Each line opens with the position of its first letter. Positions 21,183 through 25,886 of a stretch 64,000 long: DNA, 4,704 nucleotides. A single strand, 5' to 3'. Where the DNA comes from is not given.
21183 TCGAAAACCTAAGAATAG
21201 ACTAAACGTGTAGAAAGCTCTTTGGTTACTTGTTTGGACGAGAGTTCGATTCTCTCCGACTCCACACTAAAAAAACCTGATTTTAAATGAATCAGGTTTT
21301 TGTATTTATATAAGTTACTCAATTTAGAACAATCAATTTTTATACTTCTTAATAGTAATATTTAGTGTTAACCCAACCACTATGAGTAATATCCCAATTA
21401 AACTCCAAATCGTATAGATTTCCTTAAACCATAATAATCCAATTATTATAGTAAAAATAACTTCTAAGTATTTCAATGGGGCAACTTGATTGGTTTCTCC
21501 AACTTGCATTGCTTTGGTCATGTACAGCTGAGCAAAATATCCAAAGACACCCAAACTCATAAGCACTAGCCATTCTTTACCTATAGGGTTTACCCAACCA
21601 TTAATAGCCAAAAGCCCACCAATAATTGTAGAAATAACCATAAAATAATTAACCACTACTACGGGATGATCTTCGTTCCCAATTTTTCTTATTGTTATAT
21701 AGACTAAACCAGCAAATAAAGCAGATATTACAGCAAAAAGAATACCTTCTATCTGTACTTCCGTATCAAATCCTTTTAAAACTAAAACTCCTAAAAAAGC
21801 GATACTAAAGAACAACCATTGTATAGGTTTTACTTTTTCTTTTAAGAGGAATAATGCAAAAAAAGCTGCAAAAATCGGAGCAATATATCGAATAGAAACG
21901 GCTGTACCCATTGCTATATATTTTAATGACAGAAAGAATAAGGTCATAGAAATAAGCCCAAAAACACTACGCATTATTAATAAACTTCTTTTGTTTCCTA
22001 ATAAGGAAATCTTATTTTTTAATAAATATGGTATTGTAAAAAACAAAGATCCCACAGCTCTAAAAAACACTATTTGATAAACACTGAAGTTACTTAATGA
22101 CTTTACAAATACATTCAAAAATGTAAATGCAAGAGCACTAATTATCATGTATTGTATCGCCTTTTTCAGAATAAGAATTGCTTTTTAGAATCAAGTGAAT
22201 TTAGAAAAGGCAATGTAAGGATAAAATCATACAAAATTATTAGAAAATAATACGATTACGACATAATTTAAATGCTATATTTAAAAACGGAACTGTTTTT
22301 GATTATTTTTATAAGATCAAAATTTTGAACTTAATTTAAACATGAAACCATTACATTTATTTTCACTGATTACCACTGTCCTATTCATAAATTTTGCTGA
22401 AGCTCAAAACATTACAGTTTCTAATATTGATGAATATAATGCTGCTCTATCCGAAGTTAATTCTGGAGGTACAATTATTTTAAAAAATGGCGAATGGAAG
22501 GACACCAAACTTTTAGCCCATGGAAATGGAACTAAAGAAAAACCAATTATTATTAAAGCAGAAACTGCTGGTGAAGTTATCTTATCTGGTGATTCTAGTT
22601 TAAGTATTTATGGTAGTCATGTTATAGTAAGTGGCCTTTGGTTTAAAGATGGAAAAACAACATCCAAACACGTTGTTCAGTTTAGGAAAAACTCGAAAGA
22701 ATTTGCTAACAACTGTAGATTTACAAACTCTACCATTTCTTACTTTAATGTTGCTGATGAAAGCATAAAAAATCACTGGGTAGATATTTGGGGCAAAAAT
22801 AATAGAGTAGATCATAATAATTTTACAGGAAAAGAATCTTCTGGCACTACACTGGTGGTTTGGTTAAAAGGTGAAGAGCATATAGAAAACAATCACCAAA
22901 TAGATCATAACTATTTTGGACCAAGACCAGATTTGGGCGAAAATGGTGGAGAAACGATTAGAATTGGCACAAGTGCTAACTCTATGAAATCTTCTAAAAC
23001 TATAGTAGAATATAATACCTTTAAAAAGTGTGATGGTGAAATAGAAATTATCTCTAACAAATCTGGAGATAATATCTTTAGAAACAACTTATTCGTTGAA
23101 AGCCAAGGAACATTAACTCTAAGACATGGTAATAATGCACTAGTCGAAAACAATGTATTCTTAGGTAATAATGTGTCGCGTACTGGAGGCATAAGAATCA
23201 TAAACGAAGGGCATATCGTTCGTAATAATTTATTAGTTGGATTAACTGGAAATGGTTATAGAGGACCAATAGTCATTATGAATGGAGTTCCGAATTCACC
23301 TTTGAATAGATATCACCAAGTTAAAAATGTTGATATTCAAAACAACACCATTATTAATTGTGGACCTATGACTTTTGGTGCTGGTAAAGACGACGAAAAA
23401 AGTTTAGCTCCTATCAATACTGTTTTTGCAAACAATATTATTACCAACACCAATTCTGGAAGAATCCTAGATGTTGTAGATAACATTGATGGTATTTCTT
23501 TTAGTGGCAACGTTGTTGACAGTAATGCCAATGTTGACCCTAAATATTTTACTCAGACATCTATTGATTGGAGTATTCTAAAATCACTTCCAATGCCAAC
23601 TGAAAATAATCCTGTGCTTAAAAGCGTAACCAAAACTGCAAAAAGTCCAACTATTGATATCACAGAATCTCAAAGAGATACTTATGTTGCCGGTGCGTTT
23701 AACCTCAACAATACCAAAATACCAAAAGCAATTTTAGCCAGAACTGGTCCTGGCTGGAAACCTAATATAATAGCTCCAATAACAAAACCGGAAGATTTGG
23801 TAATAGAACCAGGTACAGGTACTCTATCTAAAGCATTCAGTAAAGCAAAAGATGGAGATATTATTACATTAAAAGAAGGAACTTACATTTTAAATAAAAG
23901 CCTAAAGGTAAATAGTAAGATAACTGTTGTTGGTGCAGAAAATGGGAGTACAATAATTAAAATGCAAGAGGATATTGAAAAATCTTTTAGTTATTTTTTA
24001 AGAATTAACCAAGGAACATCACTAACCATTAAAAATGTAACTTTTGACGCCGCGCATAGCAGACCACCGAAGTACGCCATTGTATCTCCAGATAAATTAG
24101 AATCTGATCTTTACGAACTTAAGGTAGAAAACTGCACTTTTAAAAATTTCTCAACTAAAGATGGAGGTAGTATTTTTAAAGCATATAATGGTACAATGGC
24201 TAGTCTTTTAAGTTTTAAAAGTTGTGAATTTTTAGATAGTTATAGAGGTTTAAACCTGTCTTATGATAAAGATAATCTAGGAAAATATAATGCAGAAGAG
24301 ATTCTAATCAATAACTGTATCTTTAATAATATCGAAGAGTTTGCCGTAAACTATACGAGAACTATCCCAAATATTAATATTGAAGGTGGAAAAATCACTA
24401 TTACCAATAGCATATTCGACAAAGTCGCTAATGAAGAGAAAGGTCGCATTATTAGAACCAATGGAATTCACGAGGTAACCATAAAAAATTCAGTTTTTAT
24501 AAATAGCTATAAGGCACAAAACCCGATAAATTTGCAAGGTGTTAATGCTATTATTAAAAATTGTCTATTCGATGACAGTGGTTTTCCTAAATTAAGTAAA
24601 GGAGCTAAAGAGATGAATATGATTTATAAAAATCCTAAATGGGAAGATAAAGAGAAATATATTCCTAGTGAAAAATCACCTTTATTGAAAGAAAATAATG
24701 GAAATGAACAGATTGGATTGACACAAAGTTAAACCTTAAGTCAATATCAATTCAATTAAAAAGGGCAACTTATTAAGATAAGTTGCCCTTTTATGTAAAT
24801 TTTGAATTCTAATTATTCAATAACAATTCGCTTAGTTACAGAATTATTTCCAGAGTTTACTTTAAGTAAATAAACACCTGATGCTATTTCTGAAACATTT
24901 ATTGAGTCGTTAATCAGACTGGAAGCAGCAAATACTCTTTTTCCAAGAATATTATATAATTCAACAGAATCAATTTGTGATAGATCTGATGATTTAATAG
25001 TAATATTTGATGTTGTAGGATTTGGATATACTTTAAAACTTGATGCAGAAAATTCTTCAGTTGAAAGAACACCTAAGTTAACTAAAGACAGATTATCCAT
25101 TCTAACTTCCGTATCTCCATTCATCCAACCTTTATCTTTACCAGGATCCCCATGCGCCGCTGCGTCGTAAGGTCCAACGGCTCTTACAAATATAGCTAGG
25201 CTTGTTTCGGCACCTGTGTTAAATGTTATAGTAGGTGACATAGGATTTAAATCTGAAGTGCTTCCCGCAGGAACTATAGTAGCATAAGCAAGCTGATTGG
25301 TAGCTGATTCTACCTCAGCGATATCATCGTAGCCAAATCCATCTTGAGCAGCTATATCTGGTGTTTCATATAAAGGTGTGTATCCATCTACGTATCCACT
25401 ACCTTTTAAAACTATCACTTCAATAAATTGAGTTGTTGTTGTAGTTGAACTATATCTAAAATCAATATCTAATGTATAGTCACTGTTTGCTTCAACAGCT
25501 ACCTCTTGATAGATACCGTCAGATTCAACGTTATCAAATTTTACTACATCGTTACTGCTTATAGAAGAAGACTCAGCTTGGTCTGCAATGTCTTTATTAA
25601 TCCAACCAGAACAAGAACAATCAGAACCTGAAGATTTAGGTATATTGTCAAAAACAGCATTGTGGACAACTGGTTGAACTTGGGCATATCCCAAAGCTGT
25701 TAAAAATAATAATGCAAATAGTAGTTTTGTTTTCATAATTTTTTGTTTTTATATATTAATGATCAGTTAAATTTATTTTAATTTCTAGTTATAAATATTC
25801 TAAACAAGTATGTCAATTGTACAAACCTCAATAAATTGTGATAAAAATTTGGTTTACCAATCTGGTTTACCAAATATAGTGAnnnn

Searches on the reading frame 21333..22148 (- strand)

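Call 11: search_protein_families(library=pfam, proteins=[window:21333-22148:-])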
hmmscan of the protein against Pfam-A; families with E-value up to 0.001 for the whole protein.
window:21333-22148:- (271 aa): 2 families
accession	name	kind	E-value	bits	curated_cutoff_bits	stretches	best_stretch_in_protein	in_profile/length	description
PF00892.27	EamA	-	1.1e-33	116.8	28.2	2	135-264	3-134/135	EamA-like transporter family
PF03151.22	TPT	-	0.00013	21.9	30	0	22-175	35-187/291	Triose-phosphate Transporter family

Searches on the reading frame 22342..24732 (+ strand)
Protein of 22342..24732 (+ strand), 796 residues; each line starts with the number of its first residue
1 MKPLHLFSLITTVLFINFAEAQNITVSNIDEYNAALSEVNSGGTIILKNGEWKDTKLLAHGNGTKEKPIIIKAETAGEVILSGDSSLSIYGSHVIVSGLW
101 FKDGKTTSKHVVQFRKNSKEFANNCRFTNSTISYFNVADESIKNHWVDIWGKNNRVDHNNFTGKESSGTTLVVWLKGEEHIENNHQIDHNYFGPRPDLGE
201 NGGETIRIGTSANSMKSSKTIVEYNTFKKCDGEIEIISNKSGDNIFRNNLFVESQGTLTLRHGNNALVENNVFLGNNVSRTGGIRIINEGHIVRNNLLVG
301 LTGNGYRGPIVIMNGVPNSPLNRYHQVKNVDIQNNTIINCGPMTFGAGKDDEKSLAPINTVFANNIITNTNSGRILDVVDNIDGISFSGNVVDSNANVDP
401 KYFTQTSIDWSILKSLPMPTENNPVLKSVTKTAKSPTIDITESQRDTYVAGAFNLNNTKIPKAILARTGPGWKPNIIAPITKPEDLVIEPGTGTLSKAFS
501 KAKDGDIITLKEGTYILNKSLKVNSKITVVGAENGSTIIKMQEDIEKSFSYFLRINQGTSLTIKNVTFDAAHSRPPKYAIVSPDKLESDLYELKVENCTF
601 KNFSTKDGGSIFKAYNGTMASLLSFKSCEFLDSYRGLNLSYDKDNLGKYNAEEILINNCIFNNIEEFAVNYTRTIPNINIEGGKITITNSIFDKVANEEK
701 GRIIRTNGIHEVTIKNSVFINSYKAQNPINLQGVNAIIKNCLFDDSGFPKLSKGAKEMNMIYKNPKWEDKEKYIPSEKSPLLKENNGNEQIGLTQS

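Call 11: search_protein_families(library=pfam, proteins=[window:22342-24732:+])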
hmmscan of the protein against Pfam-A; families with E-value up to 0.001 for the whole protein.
window:22342-24732:+ (796 aa): 2 families
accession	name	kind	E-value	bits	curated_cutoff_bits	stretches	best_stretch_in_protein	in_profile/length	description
PF14592.12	Chondroitinas_B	-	3.5e-114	382.6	24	1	26-397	1-385/426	Chondroitinase B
PF16318.11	DUF4957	-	6.5e-06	26.5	30.8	1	513-604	1-88/142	Domain of unknown function (DUF4957)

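Call 78: search_solved_structures(query=window:22342-24732:+, max_evalue=1e-10)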
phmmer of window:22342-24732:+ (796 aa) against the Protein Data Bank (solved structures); distinct sequences matched with E-value up to 1e-10: 15.
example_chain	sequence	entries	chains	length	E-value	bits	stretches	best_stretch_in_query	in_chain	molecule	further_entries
5gkd_A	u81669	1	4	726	1.8e-129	436.4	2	25-399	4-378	AlyGC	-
5gkq_A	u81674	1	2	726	1.2e-128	433.6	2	25-399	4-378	AlyGC mutant - R241A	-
7dmk_A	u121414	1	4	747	1.6e-123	416.7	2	27-405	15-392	BcAlyPL6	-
7o77_A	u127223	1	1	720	1.5e-115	390.4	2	26-401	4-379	Poly(Beta-D-mannuronate) lyase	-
8bwk_A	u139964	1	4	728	1.5e-115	390.3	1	24-394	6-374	Alginate lyase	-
7o7t_A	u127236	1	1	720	1.9e-115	390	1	26-724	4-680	Poly(Beta-D-mannuronate) lyase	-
7o84_A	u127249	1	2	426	2.7e-91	310.1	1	25-409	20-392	Alginate lyase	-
7o7a_A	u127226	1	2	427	2.7e-91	310.1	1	25-409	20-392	Aliginate lyase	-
6qps_A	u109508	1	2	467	8.5e-65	222.5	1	39-377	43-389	Polysaccharide Lyase Family 6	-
7o79_A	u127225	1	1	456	5e-38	134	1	23-374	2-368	Poly(Beta-D-mannuronate) lyase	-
7o78_A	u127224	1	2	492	9.6e-31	109.9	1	23-298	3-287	Polysaccharide lyase from Pseudopedobacter saltans, Pedsa3807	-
1dbg_A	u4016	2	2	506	1.7e-30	109.1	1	10-299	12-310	CHONDROITINASE B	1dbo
1ofl_A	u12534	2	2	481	1.7e-29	105.8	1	28-299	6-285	CHONDROITINASE B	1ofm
5z9t_A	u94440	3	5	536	1.6e-28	102.6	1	34-315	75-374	alginate lyase AlyF-OU02 | Alginate lyase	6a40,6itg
7bz0_A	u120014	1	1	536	9.1e-28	100.1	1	34-315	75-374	Alginate lyase AlyF-OU02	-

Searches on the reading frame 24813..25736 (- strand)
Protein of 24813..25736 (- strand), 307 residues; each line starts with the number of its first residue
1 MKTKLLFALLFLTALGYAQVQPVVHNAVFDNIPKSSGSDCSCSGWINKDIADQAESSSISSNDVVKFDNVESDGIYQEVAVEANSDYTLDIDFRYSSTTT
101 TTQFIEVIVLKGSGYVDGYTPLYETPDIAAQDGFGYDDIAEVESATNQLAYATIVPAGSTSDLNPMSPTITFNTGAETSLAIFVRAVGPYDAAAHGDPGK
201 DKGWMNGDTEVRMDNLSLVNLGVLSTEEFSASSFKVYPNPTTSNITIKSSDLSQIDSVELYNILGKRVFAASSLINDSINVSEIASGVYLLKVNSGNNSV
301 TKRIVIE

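Call 11: search_protein_families(library=pfam, proteins=[window:24813-25736:-])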
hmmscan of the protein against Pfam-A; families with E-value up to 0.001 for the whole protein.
window:24813-25736:- (307 aa): 1 family
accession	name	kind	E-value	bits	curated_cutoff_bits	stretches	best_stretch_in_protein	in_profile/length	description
PF18962.6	Por_Secre_tail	-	2.4e-16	60.2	27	1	236-306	1-75/75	Secretion system C-terminal sorting domain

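Call 66: search_solved_structures(query=window:24813-25736:-, max_evalue=1)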
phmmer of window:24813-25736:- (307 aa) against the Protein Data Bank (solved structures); distinct sequences matched with E-value up to 1: 6.
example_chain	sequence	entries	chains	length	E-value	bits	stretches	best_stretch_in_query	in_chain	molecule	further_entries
8glk_D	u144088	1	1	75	6.8e-07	32.3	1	235-306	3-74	Endonuclease I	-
8glj_D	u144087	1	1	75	9e-05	25.4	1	232-305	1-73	Por secretion system C-terminal sorting domain-containing protein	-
5jvk_A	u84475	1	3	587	0.023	17.4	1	227-305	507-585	Uncharacterized protein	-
9whd_A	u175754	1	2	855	0.043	16.6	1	234-299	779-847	GH167 glycoside hydrolase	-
7pzj_A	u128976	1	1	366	0.25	14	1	230-302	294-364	Lipase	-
9kyf_A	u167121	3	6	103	0.45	13.2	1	49-109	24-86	N(4)-acetylcytidine amidohydrolase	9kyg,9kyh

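Call 82: search_protein_families(library=ncbifam, proteins=[window:24813-25736:-], max_evalue=0.001)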
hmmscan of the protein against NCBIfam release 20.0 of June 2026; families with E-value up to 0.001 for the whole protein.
window:24813-25736:- (307 aa): 5 families
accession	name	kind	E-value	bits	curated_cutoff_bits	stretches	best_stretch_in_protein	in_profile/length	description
TIGR04183.1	Por_Secre_tail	domain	1.3e-17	63.6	23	1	236-306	1-71/72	T9SS type A sorting domain-containing protein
NF038113.1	T9SSA_dep_M36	equivalog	1.4e-14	53.2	885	1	219-306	778-868/869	T9SS-dependent M36 family metallopeptidase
NF052644.1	T9SS_DNase_Rie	equivalog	1.5e-08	34.3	260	1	213-305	162-249/251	T9SS-dependent surface endonuclease, AS87_RS02955 family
NF033708.1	T9SS_Cterm_ChiA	domain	5.8e-08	32.5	40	1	255-305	1-54/55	T9SS sorting signal type C domain-containing protein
NF050177.1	TapA_OM_Porphy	equivalog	1.2e-06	27.6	500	1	230-307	467-544/544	TapA/TapC family T9SS-dependent outer membrane protein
